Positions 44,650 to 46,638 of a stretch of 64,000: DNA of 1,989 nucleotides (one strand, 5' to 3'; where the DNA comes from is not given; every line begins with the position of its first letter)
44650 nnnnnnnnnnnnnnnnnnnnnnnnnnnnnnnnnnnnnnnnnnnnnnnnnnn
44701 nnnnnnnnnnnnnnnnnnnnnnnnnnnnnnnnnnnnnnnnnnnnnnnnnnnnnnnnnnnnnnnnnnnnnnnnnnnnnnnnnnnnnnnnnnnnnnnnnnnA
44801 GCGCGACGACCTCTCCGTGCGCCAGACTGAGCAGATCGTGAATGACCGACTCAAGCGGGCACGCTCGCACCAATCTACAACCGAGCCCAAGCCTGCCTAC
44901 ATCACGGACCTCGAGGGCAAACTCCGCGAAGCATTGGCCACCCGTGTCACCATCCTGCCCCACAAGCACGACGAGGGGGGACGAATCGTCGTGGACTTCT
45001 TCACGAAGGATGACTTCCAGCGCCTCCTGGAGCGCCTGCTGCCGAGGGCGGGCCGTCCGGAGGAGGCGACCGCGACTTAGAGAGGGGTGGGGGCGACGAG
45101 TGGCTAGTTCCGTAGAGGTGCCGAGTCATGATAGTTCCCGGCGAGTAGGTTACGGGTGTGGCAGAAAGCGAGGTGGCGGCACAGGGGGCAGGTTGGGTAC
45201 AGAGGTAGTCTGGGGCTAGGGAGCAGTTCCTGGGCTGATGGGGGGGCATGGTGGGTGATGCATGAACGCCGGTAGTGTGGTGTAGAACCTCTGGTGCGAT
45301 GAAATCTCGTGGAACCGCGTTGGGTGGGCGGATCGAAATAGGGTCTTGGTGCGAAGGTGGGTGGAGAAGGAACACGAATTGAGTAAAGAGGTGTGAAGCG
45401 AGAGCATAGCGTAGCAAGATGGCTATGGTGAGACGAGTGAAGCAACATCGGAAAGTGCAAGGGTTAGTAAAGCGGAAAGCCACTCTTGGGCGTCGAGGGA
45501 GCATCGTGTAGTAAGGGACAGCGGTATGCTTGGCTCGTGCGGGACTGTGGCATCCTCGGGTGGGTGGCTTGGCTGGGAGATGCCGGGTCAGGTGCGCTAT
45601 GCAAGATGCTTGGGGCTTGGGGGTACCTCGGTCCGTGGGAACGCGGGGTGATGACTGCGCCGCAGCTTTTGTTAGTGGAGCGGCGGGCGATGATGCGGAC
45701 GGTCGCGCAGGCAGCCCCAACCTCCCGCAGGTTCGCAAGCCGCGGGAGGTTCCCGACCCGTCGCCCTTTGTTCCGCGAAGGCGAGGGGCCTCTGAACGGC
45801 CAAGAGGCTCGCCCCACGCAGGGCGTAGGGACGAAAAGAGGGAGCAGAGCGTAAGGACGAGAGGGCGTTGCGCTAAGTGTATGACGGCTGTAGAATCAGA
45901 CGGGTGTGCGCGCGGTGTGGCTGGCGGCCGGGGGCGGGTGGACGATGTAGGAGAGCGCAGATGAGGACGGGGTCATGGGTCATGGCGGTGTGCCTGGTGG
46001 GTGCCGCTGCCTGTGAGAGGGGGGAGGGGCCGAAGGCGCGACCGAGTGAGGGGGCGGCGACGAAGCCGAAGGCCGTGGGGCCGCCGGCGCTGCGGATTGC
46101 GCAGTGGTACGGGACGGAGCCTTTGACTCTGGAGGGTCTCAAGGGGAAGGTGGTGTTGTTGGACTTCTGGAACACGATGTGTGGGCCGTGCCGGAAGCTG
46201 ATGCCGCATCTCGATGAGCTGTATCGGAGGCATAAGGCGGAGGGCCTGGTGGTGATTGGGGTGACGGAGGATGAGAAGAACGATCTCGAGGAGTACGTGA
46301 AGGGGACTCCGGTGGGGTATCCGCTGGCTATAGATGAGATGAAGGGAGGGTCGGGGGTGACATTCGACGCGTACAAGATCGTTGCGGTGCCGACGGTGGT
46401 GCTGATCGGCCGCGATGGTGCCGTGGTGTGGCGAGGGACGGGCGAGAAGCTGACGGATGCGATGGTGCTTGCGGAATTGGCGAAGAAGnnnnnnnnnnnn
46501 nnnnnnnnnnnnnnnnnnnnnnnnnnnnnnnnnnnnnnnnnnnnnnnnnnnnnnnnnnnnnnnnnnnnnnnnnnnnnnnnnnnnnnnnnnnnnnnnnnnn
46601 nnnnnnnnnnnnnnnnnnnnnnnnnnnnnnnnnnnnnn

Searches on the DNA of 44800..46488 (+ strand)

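Call 8: search_rna_families(source=window, start=44800, end=46200, threshold=evalue, max_evalue=10)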
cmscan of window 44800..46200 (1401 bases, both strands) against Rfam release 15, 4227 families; matches with E-value up to 10: 4.
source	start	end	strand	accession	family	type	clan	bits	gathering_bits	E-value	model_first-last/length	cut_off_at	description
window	45711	45757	+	RF01340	CRISPR-DR29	Gene; CRISPR;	-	16.6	39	3.3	1-37/37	no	CRISPR RNA direct repeat element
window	45035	45118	+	RF01276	sR53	Gene; snRNA; snoRNA; CD-box;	-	13.2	49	3.8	1-60/60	no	Small nucleolar RNA sR53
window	45450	45547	+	RF02216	ZNFX1-AS1_2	Gene; lncRNA;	-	12.8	45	3.3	1-93/93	no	ZNFX1 antisense RNA 1 conserved region 2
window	45646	45695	+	RF01141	sR18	Gene; snRNA; snoRNA; CD-box;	-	12.7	45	7.3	1-56/56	no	Small nucleolar RNA sR18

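Call 60: search_dna_similar(query=window:45081-45960:+, collection=plasmids, mode=distant, max_evalue=0.001, max_rows=10)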
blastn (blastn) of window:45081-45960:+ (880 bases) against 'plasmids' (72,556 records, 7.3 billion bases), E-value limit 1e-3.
No match.

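Call 78: search_dna_similar(query=window:45081-45960:+, collection=phages, mode=distant, max_evalue=0.001, max_rows=5)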
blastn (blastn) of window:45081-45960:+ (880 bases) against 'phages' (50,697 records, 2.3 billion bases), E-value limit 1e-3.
No match.

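Call 79: search_rna_families(sources=[L171, L179, L180], threshold=gathering)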
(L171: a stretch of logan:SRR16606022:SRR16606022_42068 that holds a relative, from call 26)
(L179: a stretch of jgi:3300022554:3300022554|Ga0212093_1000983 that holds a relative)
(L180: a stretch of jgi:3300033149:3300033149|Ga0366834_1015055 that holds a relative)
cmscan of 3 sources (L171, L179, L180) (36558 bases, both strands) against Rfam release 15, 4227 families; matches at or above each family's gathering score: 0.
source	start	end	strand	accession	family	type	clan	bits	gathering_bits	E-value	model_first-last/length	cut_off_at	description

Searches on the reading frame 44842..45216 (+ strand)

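Call 59: search_protein_families(library=pfam, proteins=[window:44842-45216:+], max_evalue=1)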
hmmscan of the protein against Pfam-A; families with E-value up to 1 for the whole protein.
window:44842-45216:+ (125 aa): 1 family
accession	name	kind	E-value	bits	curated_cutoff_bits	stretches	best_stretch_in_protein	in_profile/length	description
PF02979.21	NHase_alpha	-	0.089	12.6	27.2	1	65-114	115-163/184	Nitrile hydratase, alpha chain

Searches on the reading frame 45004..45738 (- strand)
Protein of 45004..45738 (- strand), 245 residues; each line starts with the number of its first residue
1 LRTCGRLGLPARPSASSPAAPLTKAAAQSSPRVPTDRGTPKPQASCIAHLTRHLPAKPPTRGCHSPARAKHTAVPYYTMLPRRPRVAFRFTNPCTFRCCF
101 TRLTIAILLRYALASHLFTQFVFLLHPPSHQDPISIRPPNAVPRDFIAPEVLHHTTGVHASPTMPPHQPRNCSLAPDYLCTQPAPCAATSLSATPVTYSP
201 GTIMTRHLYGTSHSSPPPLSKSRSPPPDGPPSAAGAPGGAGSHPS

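Call 59: search_protein_families(library=pfam, proteins=[window:45004-45738:-], max_evalue=1)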
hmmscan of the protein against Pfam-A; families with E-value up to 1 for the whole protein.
window:45004-45738:- (245 aa): 0 families

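Call 87: search_protein_representatives(protein=window:45004-45738:-)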
Query: 245 residues. Proteins with E-value up to 0.001 (for the whole library): 0; up to 1e-10: 0; up to 1e-30: 0. The best 0 are listed.

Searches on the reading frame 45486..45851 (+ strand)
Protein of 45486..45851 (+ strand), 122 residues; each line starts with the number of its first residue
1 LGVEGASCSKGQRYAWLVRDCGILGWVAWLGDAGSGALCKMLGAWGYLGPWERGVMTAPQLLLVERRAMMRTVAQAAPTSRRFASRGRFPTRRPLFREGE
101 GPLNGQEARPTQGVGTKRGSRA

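Call 59: search_protein_families(library=pfam, proteins=[window:45486-45851:+], max_evalue=1)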
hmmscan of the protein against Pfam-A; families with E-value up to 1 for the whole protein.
window:45486-45851:+ (122 aa): 0 families

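Call 82: find_homologous_proteins(query=window:45486-45851:+, max_evalue=0.001)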
Query window:45486-45851:+: 7 candidates shared short words with the query, none scored E <= 0.001.

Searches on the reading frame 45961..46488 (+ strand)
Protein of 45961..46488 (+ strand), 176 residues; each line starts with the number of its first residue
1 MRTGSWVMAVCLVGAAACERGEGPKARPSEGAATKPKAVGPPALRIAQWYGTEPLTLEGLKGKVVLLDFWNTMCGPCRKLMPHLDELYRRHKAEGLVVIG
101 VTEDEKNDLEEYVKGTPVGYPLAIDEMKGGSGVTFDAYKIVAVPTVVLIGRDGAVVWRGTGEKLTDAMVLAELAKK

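Call 24: find_homologous_proteins(query=window:45961-46488:+)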
Query window:45961-46488:+ (176 aa): 632 proteins with E <= 0.001 among 814 candidates; the best 120 are listed.
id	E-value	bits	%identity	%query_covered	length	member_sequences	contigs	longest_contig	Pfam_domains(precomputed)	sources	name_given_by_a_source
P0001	2.7e-108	378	100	96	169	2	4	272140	PF00085.27,PF08534.17,PF13905.13,PF00578.28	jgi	-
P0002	1.9e-78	281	72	100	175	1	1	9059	PF00085.27,PF08534.17,PF13905.13,PF00578.28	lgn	-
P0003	8.8e-66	239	70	90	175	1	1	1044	PF00085.27,PF08534.17,PF13905.13,PF00578.28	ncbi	-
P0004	1.2e-65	239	67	90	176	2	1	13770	PF00085.27,PF08534.17,PF13905.13,PF00578.28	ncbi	-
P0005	5.4e-65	237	73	76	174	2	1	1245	PF00085.27,PF08534.17,PF13905.13,PF00578.28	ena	-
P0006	2.2e-64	235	63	91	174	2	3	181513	PF00085.27,PF08534.17,PF13905.13,PF00578.28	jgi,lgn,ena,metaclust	metaclust:\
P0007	9.7e-64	233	70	73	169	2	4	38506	PF00085.27,PF08534.17,PF13905.13,PF00578.28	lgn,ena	-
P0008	1.4e-63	232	65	91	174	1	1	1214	PF00085.27,PF08534.17,PF13905.13,PF13098.14,PF00578.28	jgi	-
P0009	4.3e-63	231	71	73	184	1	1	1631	PF00085.27,PF08534.17,PF13905.13,PF13098.14,PF00578.28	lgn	-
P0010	8.2e-63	230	56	100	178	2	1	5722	PF00085.27,PF08534.17,PF13905.13,PF00578.28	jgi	-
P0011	1.2e-62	229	64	88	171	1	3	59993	PF00085.27,PF08534.17,PF13905.13,PF13098.14,PF00578.28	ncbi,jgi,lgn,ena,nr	ncbi:MAG TPA: TlpA disulfide reductase family protein [Planctomycetota bacterium]|nr:TlpA disulfide 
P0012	2.0e-62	228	70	76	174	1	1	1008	PF00085.27,PF08534.17,PF13905.13,PF00578.28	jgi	jgi:thiol-disulfide isomerase/thioredoxin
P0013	8.3e-61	223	60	91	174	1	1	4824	PF00085.27,PF08534.17,PF13905.13,PF13098.14,PF00578.28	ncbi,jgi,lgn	-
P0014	5.2e-60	220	68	77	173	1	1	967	PF00085.27,PF08534.17,PF13905.13,PF00578.28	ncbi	-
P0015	1.0e-59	220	59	97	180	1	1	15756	PF00085.27,PF08534.17,PF13905.13,PF00578.28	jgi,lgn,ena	-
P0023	4.4e-49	185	59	84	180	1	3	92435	PF00085.27,PF08534.17,PF13905.13,PF13098.14,PF00578.28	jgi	-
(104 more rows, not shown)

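Call 26: find_encoding_contigs(protein=P0002, flank=6000, max_places=2)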
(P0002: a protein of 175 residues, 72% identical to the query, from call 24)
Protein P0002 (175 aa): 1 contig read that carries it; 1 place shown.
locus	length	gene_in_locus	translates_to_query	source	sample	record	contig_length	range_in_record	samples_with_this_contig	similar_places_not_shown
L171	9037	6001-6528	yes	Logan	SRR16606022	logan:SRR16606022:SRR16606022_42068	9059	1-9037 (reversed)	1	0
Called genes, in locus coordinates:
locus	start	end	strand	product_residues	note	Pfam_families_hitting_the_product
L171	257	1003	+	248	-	PF02517:Rce1-like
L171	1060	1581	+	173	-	-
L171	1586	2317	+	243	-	PF00149:Metallophos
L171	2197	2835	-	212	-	-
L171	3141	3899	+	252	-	PF00142:Fer4_NifH (faint), PF01656:CbiA, PF06564:CBP_BcsQ, PF09140:MipZ, PF10609:ParA (weak), PF13614:AAA_31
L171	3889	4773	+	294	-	PF02195:ParB_N, PF17762:HTH_ParB, PF23552:ParB_C (weak)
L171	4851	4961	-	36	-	-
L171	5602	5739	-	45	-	-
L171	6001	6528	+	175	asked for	PF00578:AhpC-TSA, PF08534:Redoxin, PF00085:Thioredoxin (weak), PF13905:Thioredoxin_8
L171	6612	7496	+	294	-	PF00263:Secretin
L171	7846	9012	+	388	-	PF00155:Aminotran_1_2 (weak), PF01041:DegT_DnrJ_EryC1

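Call 27: find_encoding_contigs(protein=P0007, flank=6000, max_places=2)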
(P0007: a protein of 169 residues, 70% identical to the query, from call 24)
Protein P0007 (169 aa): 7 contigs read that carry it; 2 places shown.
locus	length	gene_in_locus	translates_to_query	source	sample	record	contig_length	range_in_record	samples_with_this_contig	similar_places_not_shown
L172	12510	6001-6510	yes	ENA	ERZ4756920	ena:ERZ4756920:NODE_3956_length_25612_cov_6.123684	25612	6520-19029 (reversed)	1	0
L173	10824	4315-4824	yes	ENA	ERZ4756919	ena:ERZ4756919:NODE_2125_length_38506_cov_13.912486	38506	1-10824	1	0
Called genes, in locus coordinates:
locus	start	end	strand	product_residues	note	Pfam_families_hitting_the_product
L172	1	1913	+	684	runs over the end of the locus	PF02129:Peptidase_S15 (faint), PF22244:GCE_fung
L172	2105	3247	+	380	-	PF13676:TIR_2 (weak)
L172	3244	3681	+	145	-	-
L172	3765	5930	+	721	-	PF24681:Kelch_KLHDC2_KLHL20_DRC7, PF13415:Beta-prop_FBX42, PF24981:Beta-prop_ATRN-LZTR1 (faint), PF13418:Beta-prop_TYW4 (weak), PF24681:Kelch_KLHDC2_KLHL20_DRC7, PF00041:fn3 (faint)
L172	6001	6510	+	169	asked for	PF00578:AhpC-TSA, PF08534:Redoxin, PF00085:Thioredoxin, PF13905:Thioredoxin_8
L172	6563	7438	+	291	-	PF00263:Secretin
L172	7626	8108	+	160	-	PF22599:SecDF_P1_head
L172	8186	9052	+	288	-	PF01261:AP_endonuc_2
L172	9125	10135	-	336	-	PF03781:FGE-sulfatase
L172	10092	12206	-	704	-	PF00248:Aldo_ket_red, PF13187:Fer4_9 (weak)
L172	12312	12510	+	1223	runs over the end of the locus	PF02018:CBM_4_9 (faint), PF13320:GH123_cat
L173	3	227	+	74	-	?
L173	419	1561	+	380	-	PF13676:TIR_2 (weak)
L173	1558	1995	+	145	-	-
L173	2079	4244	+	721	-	PF24681:Kelch_KLHDC2_KLHL20_DRC7, PF13415:Beta-prop_FBX42, PF24981:Beta-prop_ATRN-LZTR1 (faint), PF13418:Beta-prop_TYW4 (weak), PF24681:Kelch_KLHDC2_KLHL20_DRC7, PF00041:fn3 (faint)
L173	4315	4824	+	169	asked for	PF00578:AhpC-TSA, PF08534:Redoxin, PF00085:Thioredoxin, PF13905:Thioredoxin_8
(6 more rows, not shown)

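Call 28: find_encoding_contigs(protein=P0004, flank=6000, max_places=2)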
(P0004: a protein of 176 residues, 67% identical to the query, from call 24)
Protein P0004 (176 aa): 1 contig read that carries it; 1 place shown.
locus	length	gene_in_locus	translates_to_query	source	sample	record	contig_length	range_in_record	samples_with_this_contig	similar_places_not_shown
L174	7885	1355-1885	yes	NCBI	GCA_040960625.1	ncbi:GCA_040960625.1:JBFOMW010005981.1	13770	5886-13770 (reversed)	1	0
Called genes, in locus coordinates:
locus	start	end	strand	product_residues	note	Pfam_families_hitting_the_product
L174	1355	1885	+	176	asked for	PF08534:Redoxin, PF00578:AhpC-TSA, PF00085:Thioredoxin (weak), PF13905:Thioredoxin_8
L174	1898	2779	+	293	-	PF00263:Secretin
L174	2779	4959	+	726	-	-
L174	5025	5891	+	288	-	PF01261:AP_endonuc_2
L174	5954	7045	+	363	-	-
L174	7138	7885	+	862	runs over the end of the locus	PF06452:CBM9_1, PF15902:Sortilin-Vps10 (faint), PF02012:BNR (faint)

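Call 34: find_encoding_contigs(protein=P0006, flank=7000, max_places=1)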
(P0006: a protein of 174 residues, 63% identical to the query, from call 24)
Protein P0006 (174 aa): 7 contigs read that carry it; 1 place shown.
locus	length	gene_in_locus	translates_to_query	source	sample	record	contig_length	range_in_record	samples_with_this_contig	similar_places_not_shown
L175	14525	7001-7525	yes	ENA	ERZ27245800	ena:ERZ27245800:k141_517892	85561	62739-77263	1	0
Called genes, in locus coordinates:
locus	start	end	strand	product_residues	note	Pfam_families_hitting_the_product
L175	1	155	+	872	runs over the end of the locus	PF01565:FAD_binding_4, PF02913:FAD-oxidase_C, PF01565:FAD_binding_4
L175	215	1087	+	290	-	PF01261:AP_endonuc_2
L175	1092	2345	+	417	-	PF12838:Fer4_7 (weak), PF13183:Fer4_8, PF13534:Fer4_17 (weak), PF02754:CCG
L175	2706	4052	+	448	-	PF01408:GFO_IDH_MocA, PF22725:GFO_IDH_MocA_C3 (weak), PF02894:GFO_IDH_MocA_C (weak)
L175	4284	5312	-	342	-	PF08240:ADH_N, PF00107:ADH_zinc_N, PF13602:ADH_zinc_N_2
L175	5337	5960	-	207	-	-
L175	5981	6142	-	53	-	-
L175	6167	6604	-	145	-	-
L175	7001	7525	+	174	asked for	PF00578:AhpC-TSA, PF08534:Redoxin, PF00085:Thioredoxin (weak), PF13905:Thioredoxin_8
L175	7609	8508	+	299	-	-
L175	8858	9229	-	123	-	-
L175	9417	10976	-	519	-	PF00884:Sulfatase, PF01663:Phosphodiest (weak), PF16347:SGSH_C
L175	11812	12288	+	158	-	PF07589:PEP_exosort_dom (weak)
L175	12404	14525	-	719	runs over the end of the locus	PF05402:PqqD (weak), PF25919:BSH_CusB (faint), PF25973:BSH_CzcB (weak)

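Call 35: find_encoding_contigs(protein=P0011, flank=7000, max_places=1)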
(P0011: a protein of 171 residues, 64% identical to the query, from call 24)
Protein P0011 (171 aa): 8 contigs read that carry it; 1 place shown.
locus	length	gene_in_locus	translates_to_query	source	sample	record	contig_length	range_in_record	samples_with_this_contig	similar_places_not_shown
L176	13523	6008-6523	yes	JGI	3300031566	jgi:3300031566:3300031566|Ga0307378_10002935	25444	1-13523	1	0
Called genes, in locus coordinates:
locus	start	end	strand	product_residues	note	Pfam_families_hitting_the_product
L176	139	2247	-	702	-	PF02449:Glyco_hydro_42 (faint)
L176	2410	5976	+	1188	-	PF00069:Pkinase, PF07714:PK_Tyr_Ser-Thr, PF03109:ABC1 (weak), PF17667:Pkinase_fungal (faint)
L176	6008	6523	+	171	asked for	PF00578:AhpC-TSA, PF08534:Redoxin, PF00085:Thioredoxin, PF13098:Thioredoxin_2 (weak), PF13905:Thioredoxin_8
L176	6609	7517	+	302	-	PF00263:Secretin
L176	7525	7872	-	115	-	PF02452:PemK_toxin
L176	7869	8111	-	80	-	PF04014:MazE_antitoxin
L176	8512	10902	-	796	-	PF02638:GHL10, PF13200:DUF4015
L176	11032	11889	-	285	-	PF07589:PEP_exosort_dom (weak)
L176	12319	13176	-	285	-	-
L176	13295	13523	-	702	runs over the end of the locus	PF13360:PQQ_2, PF01011:PQQ (faint), PF13570:Beta-prop_ACSF4, PF13360:PQQ_2, PF25293:Beta-prop_EMC1_N (weak), PF27149:YdjY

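Call 36: find_encoding_contigs(protein=P0023, flank=7000, max_places=1)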
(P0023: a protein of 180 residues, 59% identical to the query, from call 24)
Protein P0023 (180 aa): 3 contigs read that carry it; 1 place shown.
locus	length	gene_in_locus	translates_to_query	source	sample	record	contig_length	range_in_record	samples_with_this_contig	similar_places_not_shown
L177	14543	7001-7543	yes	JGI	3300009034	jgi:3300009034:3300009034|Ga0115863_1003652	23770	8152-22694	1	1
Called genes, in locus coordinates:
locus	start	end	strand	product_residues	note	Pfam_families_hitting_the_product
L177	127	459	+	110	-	-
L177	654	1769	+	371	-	PF01408:GFO_IDH_MocA, PF02894:GFO_IDH_MocA_C, PF22725:GFO_IDH_MocA_C3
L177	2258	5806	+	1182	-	PF00069:Pkinase, PF07714:PK_Tyr_Ser-Thr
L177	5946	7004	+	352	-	PF00069:Pkinase, PF01636:APH (faint), PF03109:ABC1 (faint), PF07714:PK_Tyr_Ser-Thr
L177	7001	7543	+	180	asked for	PF00578:AhpC-TSA, PF08534:Redoxin, PF13098:Thioredoxin_2 (weak), PF00085:Thioredoxin (weak), PF13905:Thioredoxin_8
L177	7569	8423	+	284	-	PF03168:LEA_2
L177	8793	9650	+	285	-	PF00263:Secretin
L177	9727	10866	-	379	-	PF06925:MGDG_synth, PF02350:Epimerase_2 (weak), PF00534:Glycos_transf_1, PF04101:Glyco_tran_28_C, PF13692:Glyco_trans_1_4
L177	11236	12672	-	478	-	-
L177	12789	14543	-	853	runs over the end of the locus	-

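Call 37: find_encoding_contigs(protein=P0015, flank=7000, max_places=1)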
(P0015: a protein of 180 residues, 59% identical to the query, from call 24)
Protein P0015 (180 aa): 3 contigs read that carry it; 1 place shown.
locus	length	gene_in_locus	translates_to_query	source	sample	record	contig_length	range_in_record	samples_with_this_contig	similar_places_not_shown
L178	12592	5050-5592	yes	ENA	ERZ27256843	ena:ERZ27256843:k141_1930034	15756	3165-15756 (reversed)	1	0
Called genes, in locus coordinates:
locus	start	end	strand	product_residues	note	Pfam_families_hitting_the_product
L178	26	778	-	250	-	PF01066:CDP-OH_P_transf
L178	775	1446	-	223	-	PF02666:PS_Dcarbxylase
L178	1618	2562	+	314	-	PF00724:Oxidored_FMN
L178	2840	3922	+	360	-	PF01408:GFO_IDH_MocA, PF02894:GFO_IDH_MocA_C, PF22725:GFO_IDH_MocA_C3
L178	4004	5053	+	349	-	PF00069:Pkinase, PF01636:APH (weak), PF03109:ABC1 (faint), PF07714:PK_Tyr_Ser-Thr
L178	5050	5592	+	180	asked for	PF00578:AhpC-TSA, PF08534:Redoxin, PF00085:Thioredoxin (weak), PF13905:Thioredoxin_8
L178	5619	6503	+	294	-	PF00263:Secretin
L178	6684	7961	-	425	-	PF06689:zf-C4_ClpX, PF01078:Mg_chelatase (faint), PF05496:RuvB_N (faint), PF00004:AAA, PF07724:AAA_2, PF07728:AAA_5 (faint), PF10431:ClpB_D2-small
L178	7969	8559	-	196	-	PF00574:CLP_protease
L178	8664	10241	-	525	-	PF05697:Trigger_N, PF05698:Trigger_C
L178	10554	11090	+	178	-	PF01169:GDT1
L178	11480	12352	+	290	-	PF01678:DAP_epimerase, PF05544:Pro_racemase (weak), PF01678:DAP_epimerase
